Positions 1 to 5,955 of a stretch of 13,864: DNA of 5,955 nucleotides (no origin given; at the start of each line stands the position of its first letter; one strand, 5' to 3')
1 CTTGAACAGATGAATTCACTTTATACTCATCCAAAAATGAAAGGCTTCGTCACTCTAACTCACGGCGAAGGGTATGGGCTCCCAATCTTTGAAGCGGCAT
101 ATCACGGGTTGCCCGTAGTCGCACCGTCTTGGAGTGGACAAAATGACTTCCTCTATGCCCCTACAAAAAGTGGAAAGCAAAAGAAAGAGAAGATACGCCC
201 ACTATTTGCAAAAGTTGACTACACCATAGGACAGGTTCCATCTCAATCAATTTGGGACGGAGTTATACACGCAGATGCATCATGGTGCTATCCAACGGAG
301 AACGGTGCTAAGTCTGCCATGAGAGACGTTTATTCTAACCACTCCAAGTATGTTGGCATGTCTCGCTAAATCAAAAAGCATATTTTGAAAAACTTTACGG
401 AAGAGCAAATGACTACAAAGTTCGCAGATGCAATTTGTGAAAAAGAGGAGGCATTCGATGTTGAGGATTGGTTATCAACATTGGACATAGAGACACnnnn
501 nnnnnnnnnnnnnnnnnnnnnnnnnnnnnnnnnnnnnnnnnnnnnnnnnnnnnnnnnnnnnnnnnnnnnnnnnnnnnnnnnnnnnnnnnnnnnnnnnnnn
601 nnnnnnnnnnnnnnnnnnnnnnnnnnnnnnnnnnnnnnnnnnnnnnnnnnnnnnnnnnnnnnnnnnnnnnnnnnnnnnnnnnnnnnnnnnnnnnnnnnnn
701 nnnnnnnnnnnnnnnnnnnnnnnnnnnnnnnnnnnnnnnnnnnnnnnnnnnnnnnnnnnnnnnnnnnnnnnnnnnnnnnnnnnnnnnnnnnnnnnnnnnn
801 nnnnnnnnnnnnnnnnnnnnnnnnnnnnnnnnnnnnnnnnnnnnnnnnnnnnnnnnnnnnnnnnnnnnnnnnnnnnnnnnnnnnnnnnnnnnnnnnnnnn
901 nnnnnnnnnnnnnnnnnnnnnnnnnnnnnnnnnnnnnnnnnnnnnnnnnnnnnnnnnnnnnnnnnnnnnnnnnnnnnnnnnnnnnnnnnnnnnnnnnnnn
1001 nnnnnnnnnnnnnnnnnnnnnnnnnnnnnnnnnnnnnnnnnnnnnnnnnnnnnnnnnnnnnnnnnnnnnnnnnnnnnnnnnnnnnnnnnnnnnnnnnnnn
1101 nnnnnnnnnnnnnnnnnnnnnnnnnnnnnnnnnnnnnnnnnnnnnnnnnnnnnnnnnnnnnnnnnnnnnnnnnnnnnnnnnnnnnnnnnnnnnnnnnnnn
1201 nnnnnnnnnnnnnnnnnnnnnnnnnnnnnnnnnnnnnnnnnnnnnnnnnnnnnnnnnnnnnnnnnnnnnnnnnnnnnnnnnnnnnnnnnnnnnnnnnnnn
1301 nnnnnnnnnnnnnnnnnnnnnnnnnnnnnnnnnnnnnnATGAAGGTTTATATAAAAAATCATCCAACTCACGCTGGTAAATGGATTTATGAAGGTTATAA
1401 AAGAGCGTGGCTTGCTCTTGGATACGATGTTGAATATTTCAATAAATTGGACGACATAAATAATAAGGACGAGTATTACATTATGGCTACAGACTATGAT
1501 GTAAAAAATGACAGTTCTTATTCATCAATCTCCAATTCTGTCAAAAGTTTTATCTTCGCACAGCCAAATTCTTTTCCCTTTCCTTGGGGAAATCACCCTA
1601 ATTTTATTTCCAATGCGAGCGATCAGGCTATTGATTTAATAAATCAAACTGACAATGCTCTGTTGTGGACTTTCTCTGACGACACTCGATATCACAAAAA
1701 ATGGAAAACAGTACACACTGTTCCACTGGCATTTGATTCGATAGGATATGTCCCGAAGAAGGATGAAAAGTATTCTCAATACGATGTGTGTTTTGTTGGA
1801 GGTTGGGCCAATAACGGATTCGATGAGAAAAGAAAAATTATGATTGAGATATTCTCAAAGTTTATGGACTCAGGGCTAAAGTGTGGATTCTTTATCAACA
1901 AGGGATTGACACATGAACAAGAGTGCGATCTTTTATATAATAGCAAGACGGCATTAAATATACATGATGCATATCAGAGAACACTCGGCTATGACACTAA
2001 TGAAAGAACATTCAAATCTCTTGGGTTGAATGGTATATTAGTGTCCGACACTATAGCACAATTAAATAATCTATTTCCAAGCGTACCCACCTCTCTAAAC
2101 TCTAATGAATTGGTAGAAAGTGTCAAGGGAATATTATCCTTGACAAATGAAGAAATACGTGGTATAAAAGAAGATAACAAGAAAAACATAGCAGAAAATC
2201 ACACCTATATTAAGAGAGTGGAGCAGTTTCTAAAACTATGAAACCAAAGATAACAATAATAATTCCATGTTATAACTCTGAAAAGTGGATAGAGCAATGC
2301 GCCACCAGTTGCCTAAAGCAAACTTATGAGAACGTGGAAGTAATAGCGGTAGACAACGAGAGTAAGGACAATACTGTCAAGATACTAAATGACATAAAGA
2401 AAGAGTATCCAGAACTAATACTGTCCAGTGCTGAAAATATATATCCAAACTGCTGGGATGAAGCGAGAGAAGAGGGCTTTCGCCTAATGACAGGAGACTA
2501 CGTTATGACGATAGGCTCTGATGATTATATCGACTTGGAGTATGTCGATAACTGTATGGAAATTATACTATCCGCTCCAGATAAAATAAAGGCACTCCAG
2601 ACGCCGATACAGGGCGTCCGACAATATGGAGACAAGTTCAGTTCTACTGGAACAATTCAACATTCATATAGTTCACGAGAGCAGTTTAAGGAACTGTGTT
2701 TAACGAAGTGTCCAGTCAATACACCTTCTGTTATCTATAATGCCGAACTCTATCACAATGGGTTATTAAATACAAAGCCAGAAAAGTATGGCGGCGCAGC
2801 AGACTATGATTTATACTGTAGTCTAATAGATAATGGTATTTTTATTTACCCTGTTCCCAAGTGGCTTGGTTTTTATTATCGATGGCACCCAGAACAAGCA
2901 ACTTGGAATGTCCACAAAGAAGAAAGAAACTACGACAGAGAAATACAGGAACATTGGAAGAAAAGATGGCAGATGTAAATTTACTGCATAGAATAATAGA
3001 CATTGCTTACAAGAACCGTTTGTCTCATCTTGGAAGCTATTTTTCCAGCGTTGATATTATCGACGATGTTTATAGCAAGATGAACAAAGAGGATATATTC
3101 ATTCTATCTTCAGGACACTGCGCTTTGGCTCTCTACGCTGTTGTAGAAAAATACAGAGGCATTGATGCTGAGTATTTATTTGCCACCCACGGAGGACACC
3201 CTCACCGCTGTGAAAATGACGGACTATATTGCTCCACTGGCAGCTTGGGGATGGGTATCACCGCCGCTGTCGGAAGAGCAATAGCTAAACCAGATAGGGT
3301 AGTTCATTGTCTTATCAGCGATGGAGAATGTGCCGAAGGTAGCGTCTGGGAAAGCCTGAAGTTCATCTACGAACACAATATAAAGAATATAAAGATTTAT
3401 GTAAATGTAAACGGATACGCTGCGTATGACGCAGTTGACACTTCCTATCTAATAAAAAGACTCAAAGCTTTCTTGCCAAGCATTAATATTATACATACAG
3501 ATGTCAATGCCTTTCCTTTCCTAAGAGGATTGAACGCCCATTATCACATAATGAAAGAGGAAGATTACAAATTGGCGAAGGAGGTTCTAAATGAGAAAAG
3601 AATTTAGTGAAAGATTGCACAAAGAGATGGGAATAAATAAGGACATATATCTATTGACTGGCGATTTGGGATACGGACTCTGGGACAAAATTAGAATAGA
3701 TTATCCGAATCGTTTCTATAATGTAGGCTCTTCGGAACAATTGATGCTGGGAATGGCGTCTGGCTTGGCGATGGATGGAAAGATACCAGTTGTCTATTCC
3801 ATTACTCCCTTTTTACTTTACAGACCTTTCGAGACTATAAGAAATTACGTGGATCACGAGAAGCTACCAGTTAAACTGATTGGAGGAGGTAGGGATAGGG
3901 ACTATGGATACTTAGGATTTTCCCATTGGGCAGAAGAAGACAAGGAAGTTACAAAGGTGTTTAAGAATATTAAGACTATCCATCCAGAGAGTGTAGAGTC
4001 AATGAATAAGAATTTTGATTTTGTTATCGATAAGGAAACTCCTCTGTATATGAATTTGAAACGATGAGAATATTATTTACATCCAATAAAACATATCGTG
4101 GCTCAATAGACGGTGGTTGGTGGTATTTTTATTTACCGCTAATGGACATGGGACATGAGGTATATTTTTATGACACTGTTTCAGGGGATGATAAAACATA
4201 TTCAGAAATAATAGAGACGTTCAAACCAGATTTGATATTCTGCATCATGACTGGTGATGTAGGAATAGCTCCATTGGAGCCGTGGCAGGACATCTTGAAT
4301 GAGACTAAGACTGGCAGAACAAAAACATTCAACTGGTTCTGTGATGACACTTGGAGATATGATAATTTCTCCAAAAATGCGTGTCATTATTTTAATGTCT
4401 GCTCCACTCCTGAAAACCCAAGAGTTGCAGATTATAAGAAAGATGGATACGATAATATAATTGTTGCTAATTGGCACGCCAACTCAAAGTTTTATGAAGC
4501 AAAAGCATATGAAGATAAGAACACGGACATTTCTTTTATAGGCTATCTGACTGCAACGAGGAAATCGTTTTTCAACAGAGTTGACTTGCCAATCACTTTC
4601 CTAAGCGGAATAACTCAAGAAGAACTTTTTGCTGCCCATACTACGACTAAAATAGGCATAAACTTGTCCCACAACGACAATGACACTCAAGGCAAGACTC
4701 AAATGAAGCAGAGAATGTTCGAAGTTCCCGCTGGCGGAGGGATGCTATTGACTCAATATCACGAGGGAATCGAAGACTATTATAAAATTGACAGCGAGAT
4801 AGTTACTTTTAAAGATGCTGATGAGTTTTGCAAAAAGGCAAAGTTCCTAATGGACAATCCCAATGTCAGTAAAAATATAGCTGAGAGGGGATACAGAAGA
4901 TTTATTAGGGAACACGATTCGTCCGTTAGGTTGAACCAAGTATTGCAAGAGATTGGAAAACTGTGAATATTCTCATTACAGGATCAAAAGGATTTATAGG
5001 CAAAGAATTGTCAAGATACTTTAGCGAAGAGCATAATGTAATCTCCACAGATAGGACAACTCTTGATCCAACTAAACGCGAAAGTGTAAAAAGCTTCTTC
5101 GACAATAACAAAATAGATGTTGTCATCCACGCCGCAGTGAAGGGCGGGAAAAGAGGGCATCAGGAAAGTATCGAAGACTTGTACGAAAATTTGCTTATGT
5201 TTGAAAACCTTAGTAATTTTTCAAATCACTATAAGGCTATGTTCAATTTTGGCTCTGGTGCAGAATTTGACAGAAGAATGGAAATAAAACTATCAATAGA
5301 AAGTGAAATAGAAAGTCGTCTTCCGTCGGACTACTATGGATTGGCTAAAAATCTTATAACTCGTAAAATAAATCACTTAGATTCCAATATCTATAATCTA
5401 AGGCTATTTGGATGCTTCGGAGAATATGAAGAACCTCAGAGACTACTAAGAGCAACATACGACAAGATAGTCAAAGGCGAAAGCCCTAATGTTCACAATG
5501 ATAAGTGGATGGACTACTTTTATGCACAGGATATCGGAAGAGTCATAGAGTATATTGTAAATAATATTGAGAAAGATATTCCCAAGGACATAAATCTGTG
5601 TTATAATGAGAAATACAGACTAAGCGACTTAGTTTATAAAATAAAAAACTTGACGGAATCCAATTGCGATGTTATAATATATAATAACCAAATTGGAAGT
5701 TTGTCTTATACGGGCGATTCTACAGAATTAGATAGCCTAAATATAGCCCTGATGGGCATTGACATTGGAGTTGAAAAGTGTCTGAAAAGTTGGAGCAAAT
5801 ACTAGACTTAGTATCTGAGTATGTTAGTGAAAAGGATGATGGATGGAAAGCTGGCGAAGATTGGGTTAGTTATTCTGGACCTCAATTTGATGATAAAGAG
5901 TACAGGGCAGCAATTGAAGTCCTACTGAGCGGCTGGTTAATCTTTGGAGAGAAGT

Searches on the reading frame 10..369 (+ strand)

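Call 5: search_protein_families(library=pfam, proteins=[window:10-369:+], max_evalue=0.01)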
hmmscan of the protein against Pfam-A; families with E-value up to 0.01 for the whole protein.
window:10-369:+ (119 aa): 3 families
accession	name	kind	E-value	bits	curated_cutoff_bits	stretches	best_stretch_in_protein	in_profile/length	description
PF20706.3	GT4-conflict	-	0.00058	19.4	26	1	18-54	290-326/385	Family 4 Glycosyltransferase in conflict systems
PF00201.24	UDPGT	-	0.0039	16.5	19.5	1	2-46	333-374/499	UDP-glucoronosyl and UDP-glucosyl transferase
PF13692.12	Glyco_trans_1_4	-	0.0072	17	27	1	13-45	80-112/142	Glycosyl transferases group 1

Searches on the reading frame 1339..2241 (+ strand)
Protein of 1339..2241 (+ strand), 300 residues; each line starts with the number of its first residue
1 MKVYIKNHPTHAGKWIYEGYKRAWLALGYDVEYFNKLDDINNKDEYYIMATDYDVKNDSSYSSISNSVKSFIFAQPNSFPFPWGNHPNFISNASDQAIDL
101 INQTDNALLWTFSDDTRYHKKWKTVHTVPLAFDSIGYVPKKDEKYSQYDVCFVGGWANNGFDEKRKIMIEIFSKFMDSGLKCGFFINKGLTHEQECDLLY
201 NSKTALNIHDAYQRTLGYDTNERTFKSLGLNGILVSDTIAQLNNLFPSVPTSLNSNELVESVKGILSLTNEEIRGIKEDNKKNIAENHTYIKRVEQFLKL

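Call 5: search_protein_families(library=pfam, proteins=[window:1339-2241:+], max_evalue=0.01)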
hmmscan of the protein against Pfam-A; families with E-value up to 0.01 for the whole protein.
window:1339-2241:+ (300 aa): 1 family
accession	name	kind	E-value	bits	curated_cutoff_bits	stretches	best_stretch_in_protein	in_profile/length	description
PF13524.12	Glyco_trans_1_2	-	3.8e-09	37.1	25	1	188-298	33-143/144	Glycosyl transferase-like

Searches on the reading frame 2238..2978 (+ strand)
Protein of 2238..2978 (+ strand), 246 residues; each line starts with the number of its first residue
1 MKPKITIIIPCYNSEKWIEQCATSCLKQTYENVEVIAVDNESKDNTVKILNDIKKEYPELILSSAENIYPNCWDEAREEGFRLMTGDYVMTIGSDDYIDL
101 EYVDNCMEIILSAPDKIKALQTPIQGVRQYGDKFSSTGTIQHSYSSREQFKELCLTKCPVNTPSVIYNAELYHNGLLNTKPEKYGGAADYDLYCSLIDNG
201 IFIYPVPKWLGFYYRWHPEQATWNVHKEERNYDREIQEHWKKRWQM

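Call 5: search_protein_families(library=pfam, proteins=[window:2238-2978:+], max_evalue=0.01)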
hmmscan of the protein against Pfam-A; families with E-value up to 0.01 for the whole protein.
window:2238-2978:+ (246 aa): 3 families
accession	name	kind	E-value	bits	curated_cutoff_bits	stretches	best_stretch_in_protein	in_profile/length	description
PF00535.33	Glycos_transf_2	-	8.3e-23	81.6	23.3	1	6-151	1-144/168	Glycosyl transferase family 2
PF13641.12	Glyco_tranf_2_3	-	3.3e-09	37.5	27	1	3-226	1-213/230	Glycosyltransferase like family 2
PF10111.15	Glyco_tranf_2_2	-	4.8e-08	33.3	27.3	1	6-124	1-115/276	Glycosyltransferase like family 2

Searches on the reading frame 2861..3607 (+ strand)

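Call 5: search_protein_families(library=pfam, proteins=[window:2861-3607:+], max_evalue=0.01)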
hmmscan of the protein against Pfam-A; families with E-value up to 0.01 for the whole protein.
window:2861-3607:+ (248 aa): 4 families
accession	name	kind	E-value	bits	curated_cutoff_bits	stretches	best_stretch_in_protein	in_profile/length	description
PF00456.26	Transketolase_N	-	3e-07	30.2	22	1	73-143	51-128/334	Transketolase, thiamine diphosphate binding domain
PF09364.15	XFP_N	-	6.4e-06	25.7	23.7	1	118-187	131-203/364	XFP N-terminal domain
PF02775.26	TPP_enzyme_C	-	0.00015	22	21.9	1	125-186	26-84/151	Thiamine pyrophosphate enzyme, C-terminal TPP binding domain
PF13292.11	DXP_synthase_N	-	0.00051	19.8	21.2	1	40-192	24-179/274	1-deoxy-D-xylulose-5-phosphate synthase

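Call 6: search_protein_families(library=ncbifam, proteins=[window:2861-3607:+], max_evalue=0.001)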
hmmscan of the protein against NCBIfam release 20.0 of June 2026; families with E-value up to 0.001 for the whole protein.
window:2861-3607:+ (248 aa): 15 families
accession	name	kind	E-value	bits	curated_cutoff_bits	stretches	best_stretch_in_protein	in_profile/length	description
NF004559.0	PRK05899.2-5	equivalog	3.1e-23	81.9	488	1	70-204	64-211/627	transketolase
NF004556.0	PRK05899.2-2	equivalog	7.5e-11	41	575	1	22-184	7-186/639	transketolase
NF004558.0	PRK05899.2-4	equivalog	5.9e-10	38.2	788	1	75-195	54-193/651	transketolase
TIGR00232.1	tktlase_bact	equivalog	2.7e-07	29.4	682.25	1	77-143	53-126/654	transketolase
NF003616.0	PRK05261.1-1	subfamily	3.9e-07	28.7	777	1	119-187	133-204/788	phosphoketolase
NF005760.0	PRK07586.1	equivalog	4.3e-06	26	363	1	120-156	378-414/514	acetolactate synthase large subunit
NF003621.0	PRK05261.1-6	subfamily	8.8e-06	24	1295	1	109-187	128-211/801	phosphoketolase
TIGR03182.1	PDH_E1_alph_y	equivalog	2.5e-05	23.4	393.85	1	110-218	92-204/315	pyruvate dehydrogenase (acetyl-transferring) E1 component subunit alpha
NF005485.1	PRK07092.1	equivalog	3.1e-05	23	493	1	124-188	393-455/523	benzoylformate decarboxylase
NF003619.0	PRK05261.1-4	subfamily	3.3e-05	22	962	1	119-186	144-214/799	phosphoketolase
NF009122.0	PRK12474.1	subfamily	8.1e-05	21.6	835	1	120-158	382-420/518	hypothetical protein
NF006016.1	PRK08155.1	equivalog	0.00011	20.8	870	1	126-158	408-440/554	acetolactate synthase large subunit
NF005470.0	PRK07064.1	equivalog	0.00015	20.9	495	1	118-157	398-437/552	thiamine pyrophosphate-binding protein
NF004772.0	PRK06112.1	subfamily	0.00032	19.1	673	1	128-185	438-492/578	acetolactate synthase catalytic subunit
TIGR00204.1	dxs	equivalog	0.00076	18.1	465.95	1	22-177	8-165/616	1-deoxy-D-xylulose-5-phosphate synthase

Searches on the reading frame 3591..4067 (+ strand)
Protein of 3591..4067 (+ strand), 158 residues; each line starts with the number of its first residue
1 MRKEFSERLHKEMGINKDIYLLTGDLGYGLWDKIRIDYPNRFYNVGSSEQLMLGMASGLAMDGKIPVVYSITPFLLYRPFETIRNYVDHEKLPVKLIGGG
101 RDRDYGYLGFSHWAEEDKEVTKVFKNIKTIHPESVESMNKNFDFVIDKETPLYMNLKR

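Call 5: search_protein_families(library=pfam, proteins=[window:3591-4067:+], max_evalue=0.01)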
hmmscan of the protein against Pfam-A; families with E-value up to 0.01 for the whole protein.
window:3591-4067:+ (158 aa): 1 family
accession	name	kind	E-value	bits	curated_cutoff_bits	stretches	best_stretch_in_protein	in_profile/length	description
PF02779.29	Transket_pyr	-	1.6e-11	44.6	27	1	1-157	5-168/174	Transketolase, pyrimidine binding domain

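Call 6: search_protein_families(library=ncbifam, proteins=[window:3591-4067:+], max_evalue=0.001)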
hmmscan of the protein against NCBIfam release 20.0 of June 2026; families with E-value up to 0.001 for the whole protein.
window:3591-4067:+ (158 aa): 4 families
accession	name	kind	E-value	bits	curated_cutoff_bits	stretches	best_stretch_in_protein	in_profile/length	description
NF004559.0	PRK05899.2-5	equivalog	2.1e-11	42.8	488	1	2-158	321-476/627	transketolase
NF008968.0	PRK12315.1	subfamily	5.6e-07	28.2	510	1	15-147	295-425/582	1-deoxy-D-xylulose-5-phosphate synthase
TIGR00204.1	dxs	equivalog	1.5e-06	27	465.95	1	31-96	343-407/616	1-deoxy-D-xylulose-5-phosphate synthase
NF003933.0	PRK05444.2-2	equivalog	0.00021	19.9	395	1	28-97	324-391/606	1-deoxy-D-xylulose-5-phosphate synthase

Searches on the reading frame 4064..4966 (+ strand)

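Call 4: search_protein_families(library=pfam, proteins=[window:4064-4966:+], max_evalue=0.01)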
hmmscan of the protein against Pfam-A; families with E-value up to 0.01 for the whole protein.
window:4064-4966:+ (300 aa): 1 family
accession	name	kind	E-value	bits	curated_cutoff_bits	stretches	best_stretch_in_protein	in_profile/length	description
PF13524.12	Glyco_trans_1_2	-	2.9e-21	76.4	25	1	176-295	28-144/144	Glycosyl transferase-like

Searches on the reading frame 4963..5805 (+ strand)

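Call 4: search_protein_families(library=pfam, proteins=[window:4963-5805:+], max_evalue=0.01)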
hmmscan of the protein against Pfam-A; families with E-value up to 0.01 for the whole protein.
window:4963-5805:+ (280 aa): 3 families
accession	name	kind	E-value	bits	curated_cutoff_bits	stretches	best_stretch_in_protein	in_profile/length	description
PF01370.27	Epimerase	-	7.6e-23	81.6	20.9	1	3-213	1-240/240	NAD dependent epimerase/dehydratase family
PF04321.23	RmlD_sub_bind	-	2.1e-14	53.7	27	1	1-204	1-202/287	RmlD substrate binding domain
PF16363.11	GDP_Man_Dehyd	-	0.0002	21.4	27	0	4-45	1-42/332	GDP-mannose 4,6 dehydratase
